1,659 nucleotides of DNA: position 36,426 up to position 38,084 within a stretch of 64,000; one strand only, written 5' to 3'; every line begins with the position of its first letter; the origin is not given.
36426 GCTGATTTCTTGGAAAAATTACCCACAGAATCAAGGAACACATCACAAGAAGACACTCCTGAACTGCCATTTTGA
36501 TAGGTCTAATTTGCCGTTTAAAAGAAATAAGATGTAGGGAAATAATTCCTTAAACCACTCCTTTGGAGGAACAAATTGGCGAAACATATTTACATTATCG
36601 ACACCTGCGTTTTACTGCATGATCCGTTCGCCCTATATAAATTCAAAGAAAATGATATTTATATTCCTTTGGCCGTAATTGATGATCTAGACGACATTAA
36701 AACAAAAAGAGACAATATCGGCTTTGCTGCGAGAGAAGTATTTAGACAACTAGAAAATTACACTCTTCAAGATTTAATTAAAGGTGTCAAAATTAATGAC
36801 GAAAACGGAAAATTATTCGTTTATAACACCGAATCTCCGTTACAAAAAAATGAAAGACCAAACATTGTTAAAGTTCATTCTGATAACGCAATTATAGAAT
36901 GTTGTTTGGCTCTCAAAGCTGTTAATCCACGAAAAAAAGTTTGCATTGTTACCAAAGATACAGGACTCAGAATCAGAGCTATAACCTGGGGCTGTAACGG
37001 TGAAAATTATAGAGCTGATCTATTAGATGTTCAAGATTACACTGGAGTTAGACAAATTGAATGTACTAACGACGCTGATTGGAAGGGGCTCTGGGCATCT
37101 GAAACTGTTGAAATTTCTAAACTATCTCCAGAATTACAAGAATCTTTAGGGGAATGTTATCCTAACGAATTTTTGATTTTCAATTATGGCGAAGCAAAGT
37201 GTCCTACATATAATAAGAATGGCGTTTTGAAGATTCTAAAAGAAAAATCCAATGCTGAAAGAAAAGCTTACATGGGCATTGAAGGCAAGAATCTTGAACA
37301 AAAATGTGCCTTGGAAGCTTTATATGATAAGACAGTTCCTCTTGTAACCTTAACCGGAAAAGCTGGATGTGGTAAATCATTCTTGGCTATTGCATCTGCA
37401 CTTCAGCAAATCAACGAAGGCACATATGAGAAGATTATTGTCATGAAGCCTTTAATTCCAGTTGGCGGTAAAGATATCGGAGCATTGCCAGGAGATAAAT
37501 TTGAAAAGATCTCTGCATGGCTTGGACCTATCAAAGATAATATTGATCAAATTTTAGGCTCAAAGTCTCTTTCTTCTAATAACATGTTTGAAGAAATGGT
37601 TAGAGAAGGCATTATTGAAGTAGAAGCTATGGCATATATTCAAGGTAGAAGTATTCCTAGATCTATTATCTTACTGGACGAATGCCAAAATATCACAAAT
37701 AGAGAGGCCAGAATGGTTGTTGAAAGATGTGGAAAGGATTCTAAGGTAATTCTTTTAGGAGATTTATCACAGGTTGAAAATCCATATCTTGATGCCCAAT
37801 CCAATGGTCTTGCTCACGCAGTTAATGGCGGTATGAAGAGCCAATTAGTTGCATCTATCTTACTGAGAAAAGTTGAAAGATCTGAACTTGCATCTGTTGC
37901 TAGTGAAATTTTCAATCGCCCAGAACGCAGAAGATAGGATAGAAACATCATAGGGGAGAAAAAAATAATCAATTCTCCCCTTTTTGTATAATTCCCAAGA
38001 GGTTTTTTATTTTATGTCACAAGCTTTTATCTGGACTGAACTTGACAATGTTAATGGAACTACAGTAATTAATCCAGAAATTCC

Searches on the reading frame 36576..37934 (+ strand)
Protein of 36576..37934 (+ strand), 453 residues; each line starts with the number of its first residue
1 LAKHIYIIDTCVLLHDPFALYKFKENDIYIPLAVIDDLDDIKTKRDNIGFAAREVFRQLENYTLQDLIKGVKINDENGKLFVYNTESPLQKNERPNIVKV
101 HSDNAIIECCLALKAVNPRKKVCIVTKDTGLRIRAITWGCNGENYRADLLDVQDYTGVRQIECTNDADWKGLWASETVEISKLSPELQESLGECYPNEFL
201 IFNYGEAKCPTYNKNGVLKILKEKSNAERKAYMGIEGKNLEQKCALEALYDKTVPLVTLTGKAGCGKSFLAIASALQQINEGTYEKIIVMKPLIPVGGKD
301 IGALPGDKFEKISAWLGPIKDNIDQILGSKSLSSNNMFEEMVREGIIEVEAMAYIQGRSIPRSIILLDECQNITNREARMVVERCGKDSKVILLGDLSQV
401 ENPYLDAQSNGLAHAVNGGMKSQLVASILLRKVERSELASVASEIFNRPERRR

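Call 15: search_protein_families(library=phrogs, proteins=[window:36576-37934:+], max_evalue=0.00001)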
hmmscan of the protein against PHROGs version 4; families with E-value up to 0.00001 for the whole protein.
window:36576-37934:+ (453 aa): 2 families
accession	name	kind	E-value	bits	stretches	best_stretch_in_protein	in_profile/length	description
phrog_2765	-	other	2.2e-97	327.7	1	4-445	3-442/443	PhoH-like phosphate starvation-inducible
phrog_170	-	other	2.9e-54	185.7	1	222-446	60-277/323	PhoH-like phosphate starvation-inducible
